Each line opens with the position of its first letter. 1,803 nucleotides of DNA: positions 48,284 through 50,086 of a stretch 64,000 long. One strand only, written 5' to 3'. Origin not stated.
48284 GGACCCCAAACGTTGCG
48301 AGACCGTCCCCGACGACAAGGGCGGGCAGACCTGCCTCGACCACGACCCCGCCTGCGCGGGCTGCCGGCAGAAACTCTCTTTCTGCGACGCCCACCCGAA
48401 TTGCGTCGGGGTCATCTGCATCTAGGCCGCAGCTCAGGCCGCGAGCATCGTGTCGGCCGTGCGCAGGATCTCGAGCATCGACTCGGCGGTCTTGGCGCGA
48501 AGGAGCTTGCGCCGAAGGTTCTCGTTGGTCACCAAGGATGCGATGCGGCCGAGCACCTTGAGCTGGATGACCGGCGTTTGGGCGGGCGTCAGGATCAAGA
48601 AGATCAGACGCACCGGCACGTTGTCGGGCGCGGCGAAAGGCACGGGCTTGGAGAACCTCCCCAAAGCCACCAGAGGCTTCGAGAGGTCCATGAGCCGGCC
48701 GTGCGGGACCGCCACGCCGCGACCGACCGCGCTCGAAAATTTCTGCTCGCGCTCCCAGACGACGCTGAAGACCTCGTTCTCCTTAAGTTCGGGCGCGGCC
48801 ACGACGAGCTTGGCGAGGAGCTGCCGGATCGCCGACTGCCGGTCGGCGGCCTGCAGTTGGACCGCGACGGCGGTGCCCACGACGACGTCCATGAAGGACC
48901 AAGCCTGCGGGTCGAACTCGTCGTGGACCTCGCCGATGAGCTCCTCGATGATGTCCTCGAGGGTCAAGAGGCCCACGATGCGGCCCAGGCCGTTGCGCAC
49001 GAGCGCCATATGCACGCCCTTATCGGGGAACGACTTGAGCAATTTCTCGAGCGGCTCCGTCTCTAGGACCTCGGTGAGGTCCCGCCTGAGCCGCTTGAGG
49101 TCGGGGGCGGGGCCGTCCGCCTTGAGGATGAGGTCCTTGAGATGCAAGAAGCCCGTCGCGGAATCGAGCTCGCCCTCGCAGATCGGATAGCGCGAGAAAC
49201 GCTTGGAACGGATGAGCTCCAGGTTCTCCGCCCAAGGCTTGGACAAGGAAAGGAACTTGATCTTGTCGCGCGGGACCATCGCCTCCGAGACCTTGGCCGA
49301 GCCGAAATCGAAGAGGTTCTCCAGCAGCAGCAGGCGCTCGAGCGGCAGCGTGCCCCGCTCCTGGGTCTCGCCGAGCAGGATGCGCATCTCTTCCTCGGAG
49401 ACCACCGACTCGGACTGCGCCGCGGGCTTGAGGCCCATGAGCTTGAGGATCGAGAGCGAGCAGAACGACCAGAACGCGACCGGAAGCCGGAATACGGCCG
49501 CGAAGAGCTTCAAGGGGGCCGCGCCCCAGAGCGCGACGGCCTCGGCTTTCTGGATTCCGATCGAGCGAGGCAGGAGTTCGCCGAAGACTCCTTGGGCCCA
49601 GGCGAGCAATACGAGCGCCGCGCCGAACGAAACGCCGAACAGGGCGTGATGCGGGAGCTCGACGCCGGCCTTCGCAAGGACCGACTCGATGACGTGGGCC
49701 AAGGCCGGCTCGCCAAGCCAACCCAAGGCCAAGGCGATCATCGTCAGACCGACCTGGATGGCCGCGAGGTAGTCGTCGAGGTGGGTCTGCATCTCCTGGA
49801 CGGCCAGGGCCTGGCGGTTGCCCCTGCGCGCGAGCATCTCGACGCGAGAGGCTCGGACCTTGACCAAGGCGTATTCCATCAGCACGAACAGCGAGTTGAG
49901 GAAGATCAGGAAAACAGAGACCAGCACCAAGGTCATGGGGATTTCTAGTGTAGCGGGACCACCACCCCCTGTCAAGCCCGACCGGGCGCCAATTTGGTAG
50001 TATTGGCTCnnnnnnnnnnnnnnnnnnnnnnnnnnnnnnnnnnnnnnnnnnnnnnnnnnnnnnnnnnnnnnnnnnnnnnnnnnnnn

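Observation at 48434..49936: CNNM/CorC-type ion transporter in which the CorC_HlyC tail is replaced by a PTS EIIA(Ntr) domain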

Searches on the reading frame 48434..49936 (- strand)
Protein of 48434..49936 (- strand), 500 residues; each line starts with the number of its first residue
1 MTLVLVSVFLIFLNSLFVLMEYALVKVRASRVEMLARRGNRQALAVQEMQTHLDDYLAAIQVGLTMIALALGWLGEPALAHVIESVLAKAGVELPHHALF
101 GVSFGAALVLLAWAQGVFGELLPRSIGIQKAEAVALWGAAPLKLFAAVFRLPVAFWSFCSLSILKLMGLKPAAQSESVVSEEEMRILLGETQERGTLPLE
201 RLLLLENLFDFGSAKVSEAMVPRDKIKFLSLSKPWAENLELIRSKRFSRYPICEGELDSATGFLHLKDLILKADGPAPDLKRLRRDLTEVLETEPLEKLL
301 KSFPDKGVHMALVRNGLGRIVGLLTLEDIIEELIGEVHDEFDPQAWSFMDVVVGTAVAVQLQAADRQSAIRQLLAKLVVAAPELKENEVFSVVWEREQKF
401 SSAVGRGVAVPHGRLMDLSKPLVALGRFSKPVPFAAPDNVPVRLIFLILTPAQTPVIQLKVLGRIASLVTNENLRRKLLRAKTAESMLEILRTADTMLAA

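Call 3: search_protein_families(library=pfam, proteins=[window:48434-49936:-], max_evalue=0.1)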
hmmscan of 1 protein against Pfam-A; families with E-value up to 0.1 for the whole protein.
window:48434-49936:- (500 aa): 4 families
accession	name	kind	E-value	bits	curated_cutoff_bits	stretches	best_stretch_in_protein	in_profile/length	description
PF01595.25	CNNM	-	1.1e-38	133.2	28.4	1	5-198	1-178/181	Cyclin M transmembrane N-terminal domain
PF00359.27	PTS_EIIA_2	-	1.4e-25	90.4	27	1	357-492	8-142/144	Phosphoenolpyruvate-dependent sugar phosphotransferase system, EIIA 2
PF00571.33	CBS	-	1.4e-08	35.4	24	1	284-334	6-56/57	CBS domain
PF07565.18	Band_3_cyto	-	0.00016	21.9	34.3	1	413-489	197-275/294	Band 3 cytoplasmic domain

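Call 4: search_protein_families(library=ncbifam, proteins=[window:48434-49936:-], max_evalue=0.1)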
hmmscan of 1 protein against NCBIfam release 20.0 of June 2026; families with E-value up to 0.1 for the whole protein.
window:48434-49936:- (500 aa): 15 families
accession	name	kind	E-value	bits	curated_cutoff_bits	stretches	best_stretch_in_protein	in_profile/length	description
NF052568.1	PolamExpPaeASal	equivalog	4.6e-39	134.4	500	1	4-340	5-339/424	polyamine export protein PaeA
TIGR03520.1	GldE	subfamily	1e-31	110.5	376.05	1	10-349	4-326/408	gliding motility-associated protein GldE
NF008604.1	PRK11573.1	equivalog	5.4e-20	71.6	475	1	2-344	8-336/428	hypothetical protein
NF011675.0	PRK15094.1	equivalog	1.9e-19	70.1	379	1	204-344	57-199/292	CNNM family magnesium/cobalt transport protein CorC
TIGR00848.1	fruA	subfamily_domain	4.7e-19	68.6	103.5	1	356-478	6-129/129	fructose PTS transporter subunit IIA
TIGR01419.1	nitro_reg_IIA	equivalog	5.1e-17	62.1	138.7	1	353-491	7-143/145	PTS IIA-like nitrogen regulatory protein PtsN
NF008145.0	PRK10896.1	equivalog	3.8e-16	59.2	221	1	372-494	33-156/161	PTS IIA-like nitrogen regulatory protein PtsN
NF007293.0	PRK09765.1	equivalog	3e-13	49.2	763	1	355-493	11-151/639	PTS 2-O-a-mannosyl-D-glycerate transporter subunit IIABC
NF007389.0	PRK09913.1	equivalog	9.1e-10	38.7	151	1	355-492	7-143/148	PTS fructose transporter subunit IIA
NF008319.0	PRK11109.1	equivalog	2.4e-06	27.1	302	1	357-492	9-140/376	fused PTS fructose transporter subunit IIA/HPr protein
NF011663.0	PRK15083.1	subfamily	7.6e-06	24.2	589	1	336-493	482-636/639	PTS mannitol transporter subunit IICBA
NF053603.1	HhpR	exception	0.00086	18.6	520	1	237-335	22-119/282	CBS domain-containing high hydrostatic pressure regulator HhpR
NF007236.0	PRK09665.1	equivalog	0.0034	17.1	139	1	389-485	36-136/150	PTS galactitol transporter subunit IIA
TIGR00834.1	ae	subfamily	0.004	15.2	599.45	1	413-490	189-268/900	anion exchange protein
NF010351.0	PRK13779.1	equivalog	0.017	14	766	1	357-415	9-65/503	bifunctional PTS system fructose-specific transporter subunit IIA/HPr protein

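Call 6: find_homologous_proteins(query=window:48434-49936:-, max_evalue=1e-10)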
Query window:48434-49936:- (500 aa): 496 proteins with E <= 1e-10 among 8000 candidates; the best 120 are listed.
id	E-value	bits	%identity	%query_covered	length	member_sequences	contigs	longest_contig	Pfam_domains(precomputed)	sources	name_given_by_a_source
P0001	4.8e-269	911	83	98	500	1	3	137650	PF01595.26,PF00359.28,PF00571.34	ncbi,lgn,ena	-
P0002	9.3e-267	904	83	100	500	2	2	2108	PF01595.26,PF00359.28,PF00571.34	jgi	jgi:CBS domain containing-hemolysin-like protein/mannitol/fructose-specific phosphotransferase syste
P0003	5.4e-247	839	78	100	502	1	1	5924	PF01595.26,PF00359.28,PF00571.34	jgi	-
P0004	2.1e-246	837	79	97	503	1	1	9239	PF01595.26,PF00359.28,PF00571.34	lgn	-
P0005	1.6e-227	775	72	99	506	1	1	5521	PF01595.26,PF00359.28,PF00571.34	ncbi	-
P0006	3.2e-227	773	72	100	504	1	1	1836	PF01595.26,PF07565.19,PF00359.28,PF00571.34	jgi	jgi:CBS domain containing-hemolysin-like protein/mannitol/fructose-specific phosphotransferase syste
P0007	1.7e-225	768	72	99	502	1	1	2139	PF01595.26,PF00359.28,PF00571.34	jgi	jgi:CBS domain containing-hemolysin-like protein/mannitol/fructose-specific phosphotransferase syste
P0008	1.0e-224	765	72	100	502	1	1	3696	PF01595.26,PF07565.19,PF00359.28,PF00571.34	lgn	-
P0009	2.8e-223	761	73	97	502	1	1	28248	PF01595.26,PF00359.28,PF00571.34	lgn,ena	-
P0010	3.9e-223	760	71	99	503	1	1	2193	PF01595.26,PF00359.28,PF00571.34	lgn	-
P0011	1.3e-219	748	70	100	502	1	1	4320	PF01595.26,PF00359.28,PF00571.34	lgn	-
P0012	2.7e-219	747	70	100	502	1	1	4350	PF01595.26,PF00359.28,PF00571.34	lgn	-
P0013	1.8e-218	745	71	97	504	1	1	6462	PF01595.26,PF00359.28,PF00571.34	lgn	-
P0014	3.0e-216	737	70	99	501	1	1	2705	PF01595.26,PF00359.28,PF00571.34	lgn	-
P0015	6.3e-216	736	70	97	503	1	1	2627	PF01595.26,PF00359.28,PF00571.34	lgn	-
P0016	1.0e-212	726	69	100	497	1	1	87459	PF01595.26,PF00359.28,PF00571.34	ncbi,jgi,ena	-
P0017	4.6e-212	724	69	99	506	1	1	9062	PF01595.26,PF00359.28,PF00571.34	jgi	jgi:CBS domain containing-hemolysin-like protein/mannitol/fructose-specific phosphotransferase syste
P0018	1.7e-210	718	67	100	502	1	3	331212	PF01595.26,PF00359.28,PF00571.34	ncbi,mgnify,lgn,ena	ncbi:MAG: CNNM domain-containing protein [Elusimicrobiota bacterium]|mgnify:CR=1 FL=1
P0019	7.2e-210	716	67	100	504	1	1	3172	PF01595.26,PF00359.28,PF00571.34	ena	-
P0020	1.2e-209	716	68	97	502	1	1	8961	PF01595.26,PF00359.28,PF00571.34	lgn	-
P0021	3.8e-209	714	67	97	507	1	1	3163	PF01595.26,PF00359.28,PF00571.34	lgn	-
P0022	2.1e-208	711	65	100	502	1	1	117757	PF01595.26,PF07565.19,PF00359.28,PF00571.34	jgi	jgi:CBS domain containing-hemolysin-like protein/mannitol/fructose-specific phosphotransferase syste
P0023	6.5e-208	710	66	100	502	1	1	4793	PF01595.26,PF00359.28,PF00571.34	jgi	-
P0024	8.5e-208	709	69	99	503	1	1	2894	PF01595.26,PF00359.28,PF00571.34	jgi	-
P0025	1.2e-207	709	69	97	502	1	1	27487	PF01595.26,PF00359.28,PF00571.34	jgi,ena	-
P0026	2.2e-207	708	70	97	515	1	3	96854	PF01595.26,PF00359.28,PF00571.34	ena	-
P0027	3.9e-207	707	67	100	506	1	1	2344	PF01595.26,PF00359.28,PF00571.34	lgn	-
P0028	1.3e-206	706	67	98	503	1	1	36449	PF01595.26,PF00359.28,PF00571.34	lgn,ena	-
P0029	2.5e-205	701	67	100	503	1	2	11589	PF01595.26,PF00359.28,PF00571.34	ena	-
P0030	7.0e-205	700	66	99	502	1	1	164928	PF01595.26,PF00359.28,PF00571.34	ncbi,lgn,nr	ncbi:MAG: DUF21 domain-containing protein [Elusimicrobia bacterium]|nr:DUF21 domain-containing prote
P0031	2.1e-204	698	65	98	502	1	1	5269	PF01595.26,PF00359.28,PF00571.34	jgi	jgi:CBS domain containing-hemolysin-like protein/mannitol/fructose-specific phosphotransferase syste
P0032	1.3e-202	692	67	97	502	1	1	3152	PF01595.26,PF00359.28,PF00571.34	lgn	-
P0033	2.0e-202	692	66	98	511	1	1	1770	PF01595.26,PF00359.28,PF00571.34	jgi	jgi:CBS domain containing-hemolysin-like protein/mannitol/fructose-specific phosphotransferase syste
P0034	1.2e-201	689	65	97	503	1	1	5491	PF01595.26,PF00359.28,PF00571.34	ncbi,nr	ncbi:MAG: CNNM domain-containing protein [Elusimicrobia bacterium]|nr:CNNM domain-containing protein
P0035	4.7e-201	687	64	97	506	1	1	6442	PF01595.26,PF00359.28,PF00571.34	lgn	-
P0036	1.8e-200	685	68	97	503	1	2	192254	PF01595.26,PF00359.28,PF00571.34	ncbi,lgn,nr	ncbi:MAG: DUF21 domain-containing protein [Elusimicrobia bacterium]|nr:DUF21 domain-containing prote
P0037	6.1e-200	684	65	100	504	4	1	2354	PF01595.26,PF00359.28,PF00571.34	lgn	-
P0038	1.6e-198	679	64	100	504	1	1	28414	PF01595.26,PF00359.28,PF00571.34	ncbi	-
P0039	2.2e-198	678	64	98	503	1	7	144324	PF01595.26,PF00359.28,PF00571.34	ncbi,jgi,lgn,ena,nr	ncbi:MAG TPA: hypothetical protein DEB40_07435 [Elusimicrobia bacterium]|nr:hypothetical protein [El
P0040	3.9e-198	678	65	100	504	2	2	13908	PF01595.26,PF00359.28,PF00571.34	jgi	jgi:CBS domain containing-hemolysin-like protein/mannitol/fructose-specific phosphotransferase syste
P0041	7.9e-197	673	64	100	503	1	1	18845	PF01595.26,PF00359.28,PF00571.34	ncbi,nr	ncbi:MAG: DUF21 domain-containing protein [Elusimicrobia bacterium]|nr:DUF21 domain-containing prote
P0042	1.3e-196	673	64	98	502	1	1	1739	PF01595.26,PF00359.28,PF00571.34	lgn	-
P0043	6.8e-196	670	64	99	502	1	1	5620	PF01595.26,PF00359.28,PF00571.34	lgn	-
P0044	4.7e-195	667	64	100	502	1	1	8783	PF01595.26,PF00359.28,PF00571.34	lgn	-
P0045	5.2e-195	667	62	100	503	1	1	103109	PF01595.26,PF00359.28,PF00571.34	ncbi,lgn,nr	ncbi:MAG: CNNM domain-containing protein [Elusimicrobia bacterium]|nr:CNNM domain-containing protein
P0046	7.3e-195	667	64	97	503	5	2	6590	PF01595.26,PF00359.28,PF00571.34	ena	-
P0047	7.3e-195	667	62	97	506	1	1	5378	PF01595.26,PF00359.28,PF00571.34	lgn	-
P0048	7.4e-195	667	63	100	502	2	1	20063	PF01595.26,PF00359.28,PF00571.34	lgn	-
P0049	2.2e-194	665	62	99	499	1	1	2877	PF01595.26,PF00359.28,PF00571.34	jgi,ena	-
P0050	2.6e-194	665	63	97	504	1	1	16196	PF01595.26,PF00359.28,PF00571.34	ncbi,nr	ncbi:MAG: DUF21 domain-containing protein [Elusimicrobia bacterium]|nr:DUF21 domain-containing prote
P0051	4.8e-194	664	64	100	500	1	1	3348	PF01595.26,PF00359.28,PF00571.34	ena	-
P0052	9.7e-194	663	63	97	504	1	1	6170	PF01595.26,PF00359.28,PF00571.34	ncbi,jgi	ncbi:MAG: CNNM domain-containing protein [Elusimicrobiota bacterium]|jgi:CBS domain containing-hemol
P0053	3.3e-193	661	64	98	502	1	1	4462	PF01595.26,PF00359.28,PF00571.34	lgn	-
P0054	3.3e-193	661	63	98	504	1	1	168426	PF01595.26,PF00359.28,PF00571.34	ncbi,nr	ncbi:MAG: DUF21 domain-containing protein [Elusimicrobia bacterium]|nr:DUF21 domain-containing prote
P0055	4.5e-193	661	64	100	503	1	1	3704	PF01595.26,PF00359.28,PF00571.34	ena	-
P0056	5.5e-193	661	62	99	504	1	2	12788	PF01595.26,PF00359.28,PF00571.34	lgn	-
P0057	9.3e-193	660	62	100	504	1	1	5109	PF01595.26,PF00359.28,PF00571.34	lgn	-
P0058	1.2e-192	660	62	100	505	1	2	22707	PF01595.26,PF00359.28,PF00571.34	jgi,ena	jgi:CBS domain containing-hemolysin-like protein/mannitol/fructose-specific phosphotransferase syste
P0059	1.6e-192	659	61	100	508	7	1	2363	PF01595.26,PF00359.28,PF00571.34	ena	-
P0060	1.7e-191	656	62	97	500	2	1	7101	PF01595.26,PF07565.19,PF00359.28,PF00571.34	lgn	-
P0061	1.8e-190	652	62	97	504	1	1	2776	PF01595.26,PF00359.28,PF00571.34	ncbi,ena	-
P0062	3.9e-190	651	61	100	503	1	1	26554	PF01595.26,PF00359.28,PF00571.34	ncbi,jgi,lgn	ncbi:MAG: CNNM domain-containing protein [Elusimicrobiota bacterium]|jgi:CBS domain containing-hemol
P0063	3.1e-189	648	62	100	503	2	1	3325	PF01595.26,PF00359.28,PF00571.34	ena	-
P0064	3.3e-189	648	65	97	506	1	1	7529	PF01595.26,PF00359.28,PF00571.34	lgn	-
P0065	4.1e-189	648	62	98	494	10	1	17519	PF01595.26,PF00359.28,PF00571.34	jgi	-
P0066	4.0e-188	645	60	97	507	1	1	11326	PF01595.26,PF00359.28,PF00571.34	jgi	jgi:CBS domain containing-hemolysin-like protein/mannitol/fructose-specific phosphotransferase syste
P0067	8.5e-188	644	63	100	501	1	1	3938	PF01595.26,PF00359.28,PF00571.34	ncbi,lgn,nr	ncbi:MAG: CNNM domain-containing protein [Elusimicrobia bacterium]|nr:CNNM domain-containing protein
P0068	4.1e-187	641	60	100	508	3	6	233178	PF01595.26,PF00359.28,PF00571.34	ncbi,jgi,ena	-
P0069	4.2e-187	641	60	100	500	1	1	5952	PF01595.26,PF00359.28,PF00571.34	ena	-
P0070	8.6e-187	640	61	99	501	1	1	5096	PF01595.26,PF07565.19,PF00359.28,PF00571.34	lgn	-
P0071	1.5e-182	626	59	100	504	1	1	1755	PF01595.26,PF07565.19,PF00359.28,PF00571.34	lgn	-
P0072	1.8e-182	626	59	97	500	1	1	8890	PF01595.26,PF00359.28,PF00571.34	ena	-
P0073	3.3e-182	625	61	99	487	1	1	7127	PF01595.26,PF07565.19,PF00359.28,PF00571.34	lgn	-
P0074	4.9e-182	625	59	99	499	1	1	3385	PF01595.26,PF00359.28,PF00571.34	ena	-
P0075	6.1e-182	624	59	100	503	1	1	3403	PF01595.26,PF00359.28,PF00571.34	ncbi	-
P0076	8.8e-182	624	59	99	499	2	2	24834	PF01595.26,PF00359.28,PF00571.34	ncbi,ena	-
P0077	3.5e-181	622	58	98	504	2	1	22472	PF01595.26,PF00359.28,PF00571.34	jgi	jgi:CBS domain containing-hemolysin-like protein/mannitol/fructose-specific phosphotransferase syste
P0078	6.1e-181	621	59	99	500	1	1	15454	PF01595.26,PF00359.28,PF00571.34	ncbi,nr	ncbi:MAG: DUF21 domain-containing protein [Elusimicrobia bacterium]|nr:DUF21 domain-containing prote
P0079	6.1e-180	618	62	99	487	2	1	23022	PF01595.26,PF07565.19,PF00359.28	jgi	jgi:CBS domain containing-hemolysin-like protein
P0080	1.2e-179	617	60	99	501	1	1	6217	PF01595.26,PF00359.28,PF00571.34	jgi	-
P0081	1.6e-179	616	60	99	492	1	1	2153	PF01595.26,PF07565.19,PF00359.28,PF00571.34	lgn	-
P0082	3.9e-179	615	59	99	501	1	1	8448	PF01595.26,PF00359.28,PF00571.34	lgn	-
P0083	6.4e-179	614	57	100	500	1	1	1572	PF01595.26,PF00359.28,PF00571.34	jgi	jgi:CBS domain containing-hemolysin-like protein/mannitol/fructose-specific phosphotransferase syste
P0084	9.3e-179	614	59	99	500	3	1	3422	PF01595.26,PF00359.28,PF00571.34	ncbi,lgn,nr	ncbi:MAG: CNNM domain-containing protein [Elusimicrobia bacterium]|nr:CNNM domain-containing protein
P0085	1.0e-178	614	59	97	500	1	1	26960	PF01595.26,PF00359.28,PF00571.34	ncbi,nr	ncbi:MAG: CNNM domain-containing protein [Elusimicrobiota bacterium]|nr:CNNM domain-containing prote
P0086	1.1e-178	613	56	100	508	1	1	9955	PF01595.26,PF00359.28,PF00571.34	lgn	-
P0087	1.1e-178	613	58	98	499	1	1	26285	PF01595.26,PF00359.28,PF00571.34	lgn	-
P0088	1.7e-178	613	59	99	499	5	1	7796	PF01595.26,PF00359.28,PF00571.34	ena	-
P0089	2.9e-178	612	59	99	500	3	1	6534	PF01595.26,PF00359.28,PF00571.34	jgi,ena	jgi:CBS domain containing-hemolysin-like protein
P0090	4.2e-178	612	58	99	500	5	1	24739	PF01595.26,PF00359.28,PF00571.34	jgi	jgi:CBS domain containing-hemolysin-like protein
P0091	9.3e-178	610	57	100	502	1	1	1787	PF01595.26,PF00359.28,PF00571.34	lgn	-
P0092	1.3e-177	610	59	99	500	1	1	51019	PF01595.26,PF00359.28,PF00571.34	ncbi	-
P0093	1.5e-177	610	59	100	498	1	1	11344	PF01595.26,PF00359.28,PF00571.34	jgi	jgi:CBS domain containing-hemolysin-like protein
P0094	2.6e-177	609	58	99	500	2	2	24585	PF01595.26,PF00359.28,PF00571.34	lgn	-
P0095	8.5e-177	607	58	99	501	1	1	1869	PF01595.26,PF00359.28,PF00571.34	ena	-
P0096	8.6e-177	607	59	99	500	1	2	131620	PF01595.26,PF00359.28,PF00571.34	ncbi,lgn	-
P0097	1.0e-176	607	58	99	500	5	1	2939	PF01595.26,PF00359.28,PF00571.34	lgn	-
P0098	1.7e-176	606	59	97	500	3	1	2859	PF01595.26,PF00359.28,PF00571.34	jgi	-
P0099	2.1e-176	606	58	99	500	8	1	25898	PF01595.26,PF00359.28,PF00571.34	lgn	-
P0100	2.3e-176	606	59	99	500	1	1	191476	PF01595.26,PF00359.28,PF00571.34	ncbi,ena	-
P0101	2.4e-176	606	59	99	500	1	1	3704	PF01595.26,PF00359.28,PF00571.34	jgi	jgi:CBS domain containing-hemolysin-like protein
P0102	3.2e-176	605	59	100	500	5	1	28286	PF01595.26,PF00359.28,PF00571.34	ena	-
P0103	4.2e-176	605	57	100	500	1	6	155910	PF01595.26,PF00359.28,PF00571.34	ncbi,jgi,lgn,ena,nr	ncbi:MAG TPA: hypothetical protein DCZ01_00910 [Elusimicrobia bacterium]|nr:MAG: hypothetical protei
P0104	8.0e-176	604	58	99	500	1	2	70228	PF01595.26,PF00359.28,PF00571.34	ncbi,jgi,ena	-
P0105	1.0e-175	604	58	97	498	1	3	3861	PF01595.26,PF00359.28,PF00571.34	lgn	-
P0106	1.5e-175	603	59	99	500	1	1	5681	PF01595.26,PF00359.28,PF00571.34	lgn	-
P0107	1.9e-175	603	57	100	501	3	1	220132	PF01595.26,PF00359.28,PF00571.34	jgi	jgi:CBS domain containing-hemolysin-like protein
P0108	1.9e-175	603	58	100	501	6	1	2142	PF01595.26,PF00359.28,PF00571.34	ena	-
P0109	2.0e-175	603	58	99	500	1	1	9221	PF01595.26,PF00359.28,PF00571.34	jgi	jgi:CBS domain containing-hemolysin-like protein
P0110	2.8e-175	602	57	99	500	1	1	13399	PF01595.26,PF00359.28,PF00571.34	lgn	-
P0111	3.7e-175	602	58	97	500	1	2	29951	PF01595.26,PF00359.28,PF00571.34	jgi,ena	-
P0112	4.6e-175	602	58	99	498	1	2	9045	PF01595.26,PF00359.28,PF00571.34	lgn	-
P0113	5.0e-175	601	57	97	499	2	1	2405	PF01595.26,PF00359.28,PF00571.34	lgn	-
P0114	5.3e-175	601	58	97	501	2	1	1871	PF01595.26,PF00359.28,PF00571.34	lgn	-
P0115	5.6e-175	601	58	100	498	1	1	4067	PF01595.26,PF00359.28,PF00571.34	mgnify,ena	mgnify:CR=1 FL=1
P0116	7.4e-175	601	57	99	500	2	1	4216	PF01595.26,PF00359.28,PF00571.34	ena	-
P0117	1.1e-174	600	57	97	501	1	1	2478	PF01595.26,PF00359.28,PF00571.34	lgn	-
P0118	1.1e-174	600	58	100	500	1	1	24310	PF01595.26,PF00359.28,PF00571.34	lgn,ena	-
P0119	1.2e-174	600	58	100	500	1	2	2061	PF01595.26,PF00359.28,PF00571.34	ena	-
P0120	1.8e-174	600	57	100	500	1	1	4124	PF01595.26,PF00359.28,PF00571.34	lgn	-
